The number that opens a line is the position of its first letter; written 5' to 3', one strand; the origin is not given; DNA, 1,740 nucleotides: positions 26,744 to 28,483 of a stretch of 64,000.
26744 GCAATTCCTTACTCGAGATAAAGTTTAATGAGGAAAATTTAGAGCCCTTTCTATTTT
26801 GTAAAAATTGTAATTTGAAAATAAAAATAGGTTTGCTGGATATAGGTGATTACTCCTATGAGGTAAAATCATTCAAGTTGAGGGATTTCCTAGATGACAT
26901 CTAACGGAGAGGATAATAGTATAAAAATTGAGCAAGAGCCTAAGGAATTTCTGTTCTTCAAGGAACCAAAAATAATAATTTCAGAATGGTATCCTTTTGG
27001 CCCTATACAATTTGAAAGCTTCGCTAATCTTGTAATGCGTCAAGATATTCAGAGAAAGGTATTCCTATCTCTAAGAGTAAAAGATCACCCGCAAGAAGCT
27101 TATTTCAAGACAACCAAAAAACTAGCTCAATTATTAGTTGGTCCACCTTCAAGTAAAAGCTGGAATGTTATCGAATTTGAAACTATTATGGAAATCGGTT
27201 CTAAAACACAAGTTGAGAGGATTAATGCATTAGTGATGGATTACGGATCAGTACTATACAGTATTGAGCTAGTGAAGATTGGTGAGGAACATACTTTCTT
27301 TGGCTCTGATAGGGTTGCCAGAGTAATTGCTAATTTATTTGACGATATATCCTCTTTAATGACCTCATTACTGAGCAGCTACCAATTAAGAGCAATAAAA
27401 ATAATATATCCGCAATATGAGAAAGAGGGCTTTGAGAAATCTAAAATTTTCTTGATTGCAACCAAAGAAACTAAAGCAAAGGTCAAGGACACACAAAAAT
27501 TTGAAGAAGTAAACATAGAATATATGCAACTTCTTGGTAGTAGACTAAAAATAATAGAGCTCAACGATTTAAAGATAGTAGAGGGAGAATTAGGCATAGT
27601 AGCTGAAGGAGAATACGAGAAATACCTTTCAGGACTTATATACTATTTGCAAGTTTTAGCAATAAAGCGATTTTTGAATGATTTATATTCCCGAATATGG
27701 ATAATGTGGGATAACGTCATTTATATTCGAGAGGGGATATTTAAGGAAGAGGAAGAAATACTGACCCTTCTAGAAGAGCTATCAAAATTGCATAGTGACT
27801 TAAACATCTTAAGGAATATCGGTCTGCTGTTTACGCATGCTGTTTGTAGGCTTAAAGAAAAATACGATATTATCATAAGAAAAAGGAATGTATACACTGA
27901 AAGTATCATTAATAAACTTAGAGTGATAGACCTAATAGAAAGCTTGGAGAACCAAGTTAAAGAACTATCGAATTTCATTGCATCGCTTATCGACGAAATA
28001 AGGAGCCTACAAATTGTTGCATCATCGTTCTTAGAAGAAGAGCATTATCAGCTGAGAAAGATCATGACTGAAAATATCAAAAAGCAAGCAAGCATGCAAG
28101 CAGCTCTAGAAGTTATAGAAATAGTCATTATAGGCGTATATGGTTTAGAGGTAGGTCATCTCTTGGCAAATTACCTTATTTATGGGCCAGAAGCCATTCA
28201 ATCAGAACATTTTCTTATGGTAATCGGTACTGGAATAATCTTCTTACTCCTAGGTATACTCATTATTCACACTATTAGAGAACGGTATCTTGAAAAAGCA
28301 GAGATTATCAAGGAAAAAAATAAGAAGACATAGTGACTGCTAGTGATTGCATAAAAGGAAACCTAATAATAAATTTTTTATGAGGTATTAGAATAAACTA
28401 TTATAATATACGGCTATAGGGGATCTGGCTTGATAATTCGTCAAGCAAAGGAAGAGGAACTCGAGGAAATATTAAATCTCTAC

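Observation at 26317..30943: Uncharacterised three-gene module: Zn-ribbon/wHTH protein plus two CorA-topology membrane proteins, one fused to a GNAT acetyltransferase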

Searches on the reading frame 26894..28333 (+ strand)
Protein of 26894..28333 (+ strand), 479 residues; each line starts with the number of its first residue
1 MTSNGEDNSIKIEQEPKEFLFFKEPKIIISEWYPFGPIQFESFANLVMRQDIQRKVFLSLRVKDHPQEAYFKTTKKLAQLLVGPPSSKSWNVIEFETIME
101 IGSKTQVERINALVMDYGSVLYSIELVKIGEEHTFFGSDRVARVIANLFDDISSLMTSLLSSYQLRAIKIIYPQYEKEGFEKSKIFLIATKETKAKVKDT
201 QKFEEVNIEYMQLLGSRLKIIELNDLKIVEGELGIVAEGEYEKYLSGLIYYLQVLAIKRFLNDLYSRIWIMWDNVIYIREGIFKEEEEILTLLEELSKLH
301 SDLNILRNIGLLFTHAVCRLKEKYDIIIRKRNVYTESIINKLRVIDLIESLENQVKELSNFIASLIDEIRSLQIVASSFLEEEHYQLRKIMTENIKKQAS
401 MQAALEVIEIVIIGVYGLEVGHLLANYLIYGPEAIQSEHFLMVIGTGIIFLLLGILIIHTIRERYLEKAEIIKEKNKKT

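Call 3: search_protein_families(library=pfam, proteins=[window:26894-28333:+], max_evalue=1)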
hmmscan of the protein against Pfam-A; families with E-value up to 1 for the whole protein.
window:26894-28333:+ (479 aa): 1 family
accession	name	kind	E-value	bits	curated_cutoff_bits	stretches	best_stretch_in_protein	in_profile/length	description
PF20337.3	DUF6632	-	0.028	14.9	27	1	401-463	7-65/137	Family of unknown function (DUF6632)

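Call 4: search_protein_families(library=ncbifam, proteins=[window:26894-28333:+], max_evalue=1)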
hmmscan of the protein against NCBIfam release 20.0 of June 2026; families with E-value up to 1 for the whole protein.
window:26894-28333:+ (479 aa): 1 family
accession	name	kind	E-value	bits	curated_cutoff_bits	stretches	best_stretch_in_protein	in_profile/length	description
NF010448.0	PRK13874.1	subfamily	0.061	12.3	225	1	340-390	40-90/246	conjugal transfer protein TrbJ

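Call 6: search_protein_families(library=padloc, proteins=[window:26894-28333:+], max_evalue=1)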
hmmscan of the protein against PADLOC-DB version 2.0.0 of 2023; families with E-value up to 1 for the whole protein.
window:26894-28333:+ (479 aa): 1 family
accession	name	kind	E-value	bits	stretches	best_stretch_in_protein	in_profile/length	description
PDLC01267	Cmr5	-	0.38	9.2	0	178-276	39-93/109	CAS-III-B; effector_SS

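Call 7: search_solved_structures(query=window:26894-28333:+, max_evalue=10)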
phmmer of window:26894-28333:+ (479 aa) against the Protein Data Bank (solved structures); distinct sequences matched with E-value up to 10: 0.

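Call 9: find_homologous_proteins(query=window:26894-28333:+)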
Query window:26894-28333:+ (479 aa): 1 proteins with E <= 0.001 among 8000 candidates.
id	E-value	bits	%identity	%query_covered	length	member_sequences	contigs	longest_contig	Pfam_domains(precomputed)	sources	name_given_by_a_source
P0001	0.0e+0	1017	100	100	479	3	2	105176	PF27230.1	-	-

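Call 12: find_encoding_contigs(protein=P0001, flank=10000, max_places=6)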
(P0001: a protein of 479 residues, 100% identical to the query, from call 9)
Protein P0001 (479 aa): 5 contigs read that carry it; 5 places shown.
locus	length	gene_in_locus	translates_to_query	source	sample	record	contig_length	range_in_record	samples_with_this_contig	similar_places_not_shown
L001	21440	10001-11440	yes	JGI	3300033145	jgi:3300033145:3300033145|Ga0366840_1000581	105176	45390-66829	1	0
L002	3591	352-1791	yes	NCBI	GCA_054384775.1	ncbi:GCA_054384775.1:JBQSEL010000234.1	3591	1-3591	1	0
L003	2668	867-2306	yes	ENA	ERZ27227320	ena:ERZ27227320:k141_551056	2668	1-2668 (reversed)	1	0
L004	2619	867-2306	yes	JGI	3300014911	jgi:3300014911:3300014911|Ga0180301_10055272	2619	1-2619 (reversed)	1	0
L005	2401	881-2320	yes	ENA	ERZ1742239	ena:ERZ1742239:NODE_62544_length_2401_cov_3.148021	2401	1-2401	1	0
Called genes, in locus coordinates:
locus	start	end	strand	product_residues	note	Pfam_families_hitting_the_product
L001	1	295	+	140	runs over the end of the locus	PF01402:RHH_1 (weak), PF08753:NikR_C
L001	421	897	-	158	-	PF01850:PIN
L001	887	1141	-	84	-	PF04014:MazE_antitoxin (weak)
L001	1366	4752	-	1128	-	PF13570:Beta-prop_ACSF4, PF13570:Beta-prop_ACSF4, PF13360:PQQ_2, PF13517:FG-GAP_3, PF13570:Beta-prop_ACSF4, PF01399:PCI, PF00069:Pkinase, PF07714:PK_Tyr_Ser-Thr, +9 more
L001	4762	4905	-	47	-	-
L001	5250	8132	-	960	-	PF02687:FtsX (weak)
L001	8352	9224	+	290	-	PF01488:Shikimate_DH (weak), PF02826:2-Hacid_dh_C (weak), PF03446:NAD_binding_2, PF03807:F420_oxidored, PF14833:NAD_binding_11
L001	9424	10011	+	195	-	PF27231:MJ1567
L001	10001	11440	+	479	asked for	PF27230:MJ1566_N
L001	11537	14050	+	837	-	PF00583:Acetyltransf_1, PF13673:Acetyltransf_10, PF13508:Acetyltransf_7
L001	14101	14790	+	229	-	PF00702:Hydrolase, PF12710:HAD, PF13419:HAD_2, PF13242:Hydrolase_like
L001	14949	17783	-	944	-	PF02687:FtsX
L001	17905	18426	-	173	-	-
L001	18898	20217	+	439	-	-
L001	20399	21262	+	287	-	PF01841:Transglut_core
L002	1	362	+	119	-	PF27231:MJ1567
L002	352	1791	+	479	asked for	PF27230:MJ1566_N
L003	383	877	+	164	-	PF27231:MJ1567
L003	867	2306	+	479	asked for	PF27230:MJ1566_N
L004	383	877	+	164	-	PF27231:MJ1567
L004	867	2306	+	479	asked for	PF27230:MJ1566_N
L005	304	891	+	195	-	PF27231:MJ1567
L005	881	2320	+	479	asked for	PF27230:MJ1566_N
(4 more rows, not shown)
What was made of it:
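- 26317..26904 (+): ORF1 (195 aa): an MJ1567-family (PF27231) soluble partner protein. The family core motifs are LLYLI, WIKE, YDYAP and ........, with a C-terminal D-Y-S-Y-E. The start may instead be the TTG at codon 12. It cannot be the ATG at codon 32, because conserved residues lie upstream of it. Precomputed Pfam hit (call 12).
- On MJ1566 family (PF27230), ORF2: Precomputed PF27230 hit (call 12).
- On MJ1567 family (PF27231), ORF1: Precomputed PF27231 hit (call 12).
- Closest known: Pfam PF27230. Same: ORF2 and ORF1 carry the precomputed hits to these families (call 12).
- Checked: Public assemblies call the same genes (call 12).
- Pfam MJ1567 and MJ1566_N genes are neighbours in the window (call 12). 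It keeps the same adjacency in all assemblies of this species (call 12). A PIN/MazE toxin-antitoxin pair lies about 8.5 kb upstream (call 12).
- Tried and rejected: A defence-system role was rejected after a negative PADLOC scan and a look at the neighbouring genes (calls 6, 12).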

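Call 17: search_protein_representatives(protein=window:26894-28333:+)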
Query: 479 residues. Proteins with E-value up to 0.001 (for the whole library): 104; up to 1e-10: 43; up to 1e-30: 2. The best 104 are listed.
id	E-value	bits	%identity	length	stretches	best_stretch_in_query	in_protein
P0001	0.0e+00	1016.8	100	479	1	1-479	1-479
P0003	3.6e-37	144.7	28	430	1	17-383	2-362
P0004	1.7e-29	119.3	31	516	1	17-476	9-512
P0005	2.5e-26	108.9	30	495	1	3-385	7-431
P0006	2.8e-26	108.8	26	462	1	15-452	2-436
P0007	3.4e-26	108.5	27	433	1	15-387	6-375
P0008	3.4e-26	108.5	28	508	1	16-425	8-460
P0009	5.7e-25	104.4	26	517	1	13-448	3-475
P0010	8.4e-24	100.6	26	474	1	17-468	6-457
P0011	1.3e-23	100.0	28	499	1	12-453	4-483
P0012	8.8e-23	97.2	25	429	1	17-375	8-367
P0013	1.7e-22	96.3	25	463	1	15-446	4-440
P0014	9.1e-22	93.9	26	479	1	21-429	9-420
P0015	1.6e-21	93.1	22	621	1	16-404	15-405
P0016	1.0e-20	90.4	25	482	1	18-424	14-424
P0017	1.3e-20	90.0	30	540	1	15-454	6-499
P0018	4.9e-20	88.2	22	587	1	12-420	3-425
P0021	2.8e-18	82.4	23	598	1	13-424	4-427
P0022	2.3e-17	79.4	23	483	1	24-419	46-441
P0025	2.4e-15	72.7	24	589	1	11-422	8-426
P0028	4.6e-14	68.5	22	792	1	12-420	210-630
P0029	1.5e-13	66.8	24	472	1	23-419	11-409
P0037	3.9e-12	62.2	24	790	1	9-438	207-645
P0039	4.1e-12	62.1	24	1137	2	14-285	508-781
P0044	4.1e-11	58.8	20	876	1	11-420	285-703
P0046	1.9e-10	56.6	23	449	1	26-458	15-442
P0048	4.3e-10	55.4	21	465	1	24-464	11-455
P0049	4.5e-10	55.4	20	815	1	8-420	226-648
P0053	5.5e-09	51.8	23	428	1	98-464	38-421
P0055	3.7e-08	49.0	23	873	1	17-412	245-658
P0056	4.0e-08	48.9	24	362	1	118-458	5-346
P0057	2.9e-07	46.1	26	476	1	98-418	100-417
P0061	7.9e-07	44.7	20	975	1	13-425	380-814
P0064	1.1e-06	44.2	21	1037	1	14-417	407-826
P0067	1.8e-06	43.5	21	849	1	10-417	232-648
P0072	2.7e-06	42.9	21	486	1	54-395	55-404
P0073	2.8e-06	42.9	22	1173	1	16-327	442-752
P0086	3.6e-05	39.2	23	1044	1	26-421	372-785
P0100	4.2e-04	35.7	27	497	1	97-392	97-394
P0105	9.8e-04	34.5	22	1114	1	20-431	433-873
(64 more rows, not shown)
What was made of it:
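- On MJ1566 family (PF27230), ORF2: 104 relatives (call 17).
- An exhaustive phmmer search gives 104 relatives with full-length alignments (call 17).
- Tried and rejected: The exhaustive HMMER search was needed to find ORF2's family (call 17).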

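Call 21: search_protein_families(library=pfam, alignment_id=A1, max_evalue=0.01)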
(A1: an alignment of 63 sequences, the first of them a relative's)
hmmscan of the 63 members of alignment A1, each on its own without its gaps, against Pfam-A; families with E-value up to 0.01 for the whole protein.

A. member 1, P0001 (479 aa): 0 families

B. families by the number of members that match (of 63 scanned): 11 families
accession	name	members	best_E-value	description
PF01544.23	CorA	4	2.3e-27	CorA-like Mg2+ transporter protein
PF22714.1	SNaCT8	1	0.0011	Short NACHT-associated C-Terminal domain, family 8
PF20712.2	CyanoTRADDas_TM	1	0.0013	Cyanobacterial TRADD-N associated 2-Transmembrane domain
PF00986.26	DNA_gyraseB_C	1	0.003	DNA gyrase B subunit, carboxyl terminus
PF24487.1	NDC80_loop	1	0.0035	Kinetochore protein NDC80 loop region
PF06785.16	UPF0242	1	0.0043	Uncharacterised protein family (UPF0242) N-terminus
PF12896.12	ANAPC4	1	0.0059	Anaphase-promoting complex, cyclosome, subunit 4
PF01925.25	TauE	1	0.006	Sulfite exporter TauE/SafE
PF20990.2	DUF2207_C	1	0.0061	Predicted membrane protein (DUF2207) C-terminal domain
PF21972.1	Arc1p_N_like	1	0.008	Nuclear-export cofactor Arc1p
PF11226.13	DUF3022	1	0.009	Protein of unknown function (DUF3022)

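Call 22: search_protein_families(library=pfam, proteins=[P0022, P0046, P0013, P0029, P0056, P0057, P0072, P0100, P0048, P0053], max_evalue=0.1)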
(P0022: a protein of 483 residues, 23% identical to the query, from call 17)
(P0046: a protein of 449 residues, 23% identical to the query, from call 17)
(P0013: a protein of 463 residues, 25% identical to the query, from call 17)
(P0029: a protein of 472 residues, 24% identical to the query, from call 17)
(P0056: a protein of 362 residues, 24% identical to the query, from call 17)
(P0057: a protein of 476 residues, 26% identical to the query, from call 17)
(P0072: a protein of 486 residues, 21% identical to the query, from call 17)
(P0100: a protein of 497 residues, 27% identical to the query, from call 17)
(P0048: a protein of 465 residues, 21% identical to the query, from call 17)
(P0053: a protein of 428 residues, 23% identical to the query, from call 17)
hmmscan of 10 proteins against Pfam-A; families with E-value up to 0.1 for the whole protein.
P0022 (483 aa): 3 families
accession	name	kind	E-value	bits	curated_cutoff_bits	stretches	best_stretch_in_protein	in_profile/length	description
PF01544.23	CorA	-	2.3e-27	96.5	27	1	302-479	131-292/292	CorA-like Mg2+ transporter protein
PF00986.26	DNA_gyraseB_C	-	0.003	18.1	29.8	1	171-217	14-60/63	DNA gyrase B subunit, carboxyl terminus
PF06532.16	NrsF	-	0.098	12.9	26.8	0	402-471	1-69/204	Negative regulator of sigma F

P0046 (449 aa): 4 families
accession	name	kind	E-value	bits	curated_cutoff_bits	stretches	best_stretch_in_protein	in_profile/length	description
PF01544.23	CorA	-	8.6e-24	84.8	27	1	269-445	131-292/292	CorA-like Mg2+ transporter protein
PF20990.2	DUF2207_C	-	0.0064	16.7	33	1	323-445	64-186/247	Predicted membrane protein (DUF2207) C-terminal domain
PF04180.19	LTV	-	0.052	13.8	28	1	247-347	78-179/378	Low temperature viability protein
PF17078.10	SHE3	-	0.062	13.4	30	0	285-395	87-199/228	SWI5-dependent HO expression protein 3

P0013 (463 aa): 2 families
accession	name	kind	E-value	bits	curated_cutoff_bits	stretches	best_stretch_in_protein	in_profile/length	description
PF01544.23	CorA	-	1.1e-20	74.6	27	1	286-454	140-292/292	CorA-like Mg2+ transporter protein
PF06195.18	DUF996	-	0.074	13.7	31.3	0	366-451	12-92/138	Protein of unknown function (DUF996)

P0029 (472 aa): 2 families
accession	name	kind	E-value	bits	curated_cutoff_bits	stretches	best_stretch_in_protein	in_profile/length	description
PF01544.23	CorA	-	2e-17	63.9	27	1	264-451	127-288/292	CorA-like Mg2+ transporter protein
PF18045.7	ISP3_C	-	0.093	13.3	27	0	268-301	43-76/110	ISP3 C-terminal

P0056 (362 aa): 1 family
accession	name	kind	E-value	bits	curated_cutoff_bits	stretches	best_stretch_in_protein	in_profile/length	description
PF01544.23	CorA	-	3.7e-19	69.6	27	1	235-348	190-290/292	CorA-like Mg2+ transporter protein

P0057 (476 aa): 3 families
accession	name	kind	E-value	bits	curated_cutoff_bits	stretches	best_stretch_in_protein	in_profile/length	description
PF01544.23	CorA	-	4.2e-20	72.7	27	1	282-466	142-292/292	CorA-like Mg2+ transporter protein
PF12698.13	ABC2_membrane_3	-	0.03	13.8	31.6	1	379-464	260-345/347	ABC-2 family transporter protein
PF13851.11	GAS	-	0.061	13.1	32.3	0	283-377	18-112/200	Growth-arrest specific micro-tubule binding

P0072 (486 aa): 1 family
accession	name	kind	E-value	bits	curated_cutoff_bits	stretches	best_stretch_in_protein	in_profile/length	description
PF01544.23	CorA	-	3.1e-22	79.7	27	1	360-468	192-290/292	CorA-like Mg2+ transporter protein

P0100 (497 aa): 1 family
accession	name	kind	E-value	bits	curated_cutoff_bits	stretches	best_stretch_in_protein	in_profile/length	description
PF01544.23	CorA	-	1.3e-27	97.3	27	1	299-462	151-292/292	CorA-like Mg2+ transporter protein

P0048 (465 aa): 3 families
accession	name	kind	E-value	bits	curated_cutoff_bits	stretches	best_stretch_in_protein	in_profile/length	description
PF23203.1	KIF21A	-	0.0045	17.2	28.5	1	263-362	53-146/161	KIF21A-like domain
PF21317.3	BetaGal_ABD_1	-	0.035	14.5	27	0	85-122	64-101/113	Beta-galactosidase, first all-beta domain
PF12896.12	ANAPC4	-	0.068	13.1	23.1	0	272-316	9-53/203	Anaphase-promoting complex, cyclosome, subunit 4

P0053 (428 aa): 2 families
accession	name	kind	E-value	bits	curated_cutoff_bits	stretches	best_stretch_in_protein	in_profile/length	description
PF06590.16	PerB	-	0.0013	19.7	25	1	47-116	14-83/129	PerB protein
PF04246.17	RseC_MucC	-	0.087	13.2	24.4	0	346-425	50-121/130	Positive regulator of sigma(E), RseC/MucC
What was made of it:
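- On CorA / 2-TM-GxN superfamily (ORF2): The link is transitive: eight full-length relatives pass PF01544 at E 1e-17 to 1e-27 (calls 17, 22).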

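Call 24: list_cluster_members(proteins=[P0003, P0004, P0006, P0010, P0018, P0025, P0028, P0044, P0022, P0039])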
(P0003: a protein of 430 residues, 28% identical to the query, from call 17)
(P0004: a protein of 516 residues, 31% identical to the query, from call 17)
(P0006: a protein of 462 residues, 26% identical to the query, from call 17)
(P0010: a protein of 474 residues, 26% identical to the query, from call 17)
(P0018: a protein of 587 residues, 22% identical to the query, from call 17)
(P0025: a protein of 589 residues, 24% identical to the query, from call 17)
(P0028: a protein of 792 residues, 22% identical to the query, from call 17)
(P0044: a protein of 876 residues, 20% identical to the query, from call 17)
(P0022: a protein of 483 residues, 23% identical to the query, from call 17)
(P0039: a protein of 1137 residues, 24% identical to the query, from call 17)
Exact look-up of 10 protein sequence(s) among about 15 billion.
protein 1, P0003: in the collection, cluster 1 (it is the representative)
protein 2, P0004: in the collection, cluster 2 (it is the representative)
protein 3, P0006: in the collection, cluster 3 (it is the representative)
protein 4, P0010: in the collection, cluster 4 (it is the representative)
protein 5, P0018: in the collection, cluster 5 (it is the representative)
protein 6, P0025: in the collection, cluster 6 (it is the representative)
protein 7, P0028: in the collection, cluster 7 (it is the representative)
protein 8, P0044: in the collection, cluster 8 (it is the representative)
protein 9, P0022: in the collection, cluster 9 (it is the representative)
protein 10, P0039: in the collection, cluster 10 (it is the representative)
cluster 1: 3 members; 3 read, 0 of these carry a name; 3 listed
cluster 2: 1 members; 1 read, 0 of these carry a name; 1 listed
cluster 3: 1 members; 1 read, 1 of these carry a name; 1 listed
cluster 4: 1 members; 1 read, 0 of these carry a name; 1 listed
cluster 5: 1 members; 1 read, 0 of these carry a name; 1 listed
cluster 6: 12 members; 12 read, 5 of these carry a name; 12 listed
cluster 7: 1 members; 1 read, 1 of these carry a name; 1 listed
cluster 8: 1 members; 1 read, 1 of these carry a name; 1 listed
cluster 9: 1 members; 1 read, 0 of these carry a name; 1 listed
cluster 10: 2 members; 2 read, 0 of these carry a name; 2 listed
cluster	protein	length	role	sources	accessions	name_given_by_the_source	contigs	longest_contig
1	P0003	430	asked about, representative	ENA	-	-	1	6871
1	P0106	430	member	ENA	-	-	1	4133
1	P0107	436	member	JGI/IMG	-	-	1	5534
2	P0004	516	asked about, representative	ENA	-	-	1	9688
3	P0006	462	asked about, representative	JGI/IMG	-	hypothetical protein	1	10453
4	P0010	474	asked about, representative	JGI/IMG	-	-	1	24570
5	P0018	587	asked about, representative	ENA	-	-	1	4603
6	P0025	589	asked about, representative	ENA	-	-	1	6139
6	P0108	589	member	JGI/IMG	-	WD repeat-containing protein 35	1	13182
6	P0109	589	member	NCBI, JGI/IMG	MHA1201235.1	MAG: hypothetical protein ACTSQ4_01780 [Candidatus Heimdallarchaeaceae archaeon]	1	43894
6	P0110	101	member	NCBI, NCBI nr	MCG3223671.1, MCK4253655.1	MAG: hypothetical protein H7647_04340, partial [Candidatus Heimdallarchaeota archaeon] | hypothetical protein [Candidatus Heimdallarchaeota archaeon]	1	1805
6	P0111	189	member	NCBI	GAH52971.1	unnamed protein product, partial [marine sediment metagenome]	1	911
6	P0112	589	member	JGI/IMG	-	WD repeat-containing protein 35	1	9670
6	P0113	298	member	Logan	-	-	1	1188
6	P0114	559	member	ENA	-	-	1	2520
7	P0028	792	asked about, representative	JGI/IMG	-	WD repeat-containing protein 35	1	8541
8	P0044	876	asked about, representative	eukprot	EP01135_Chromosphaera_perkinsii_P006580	Nk52_evm5s553 gene=Nk52_evmTU5s553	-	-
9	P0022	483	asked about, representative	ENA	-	-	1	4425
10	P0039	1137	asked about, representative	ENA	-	-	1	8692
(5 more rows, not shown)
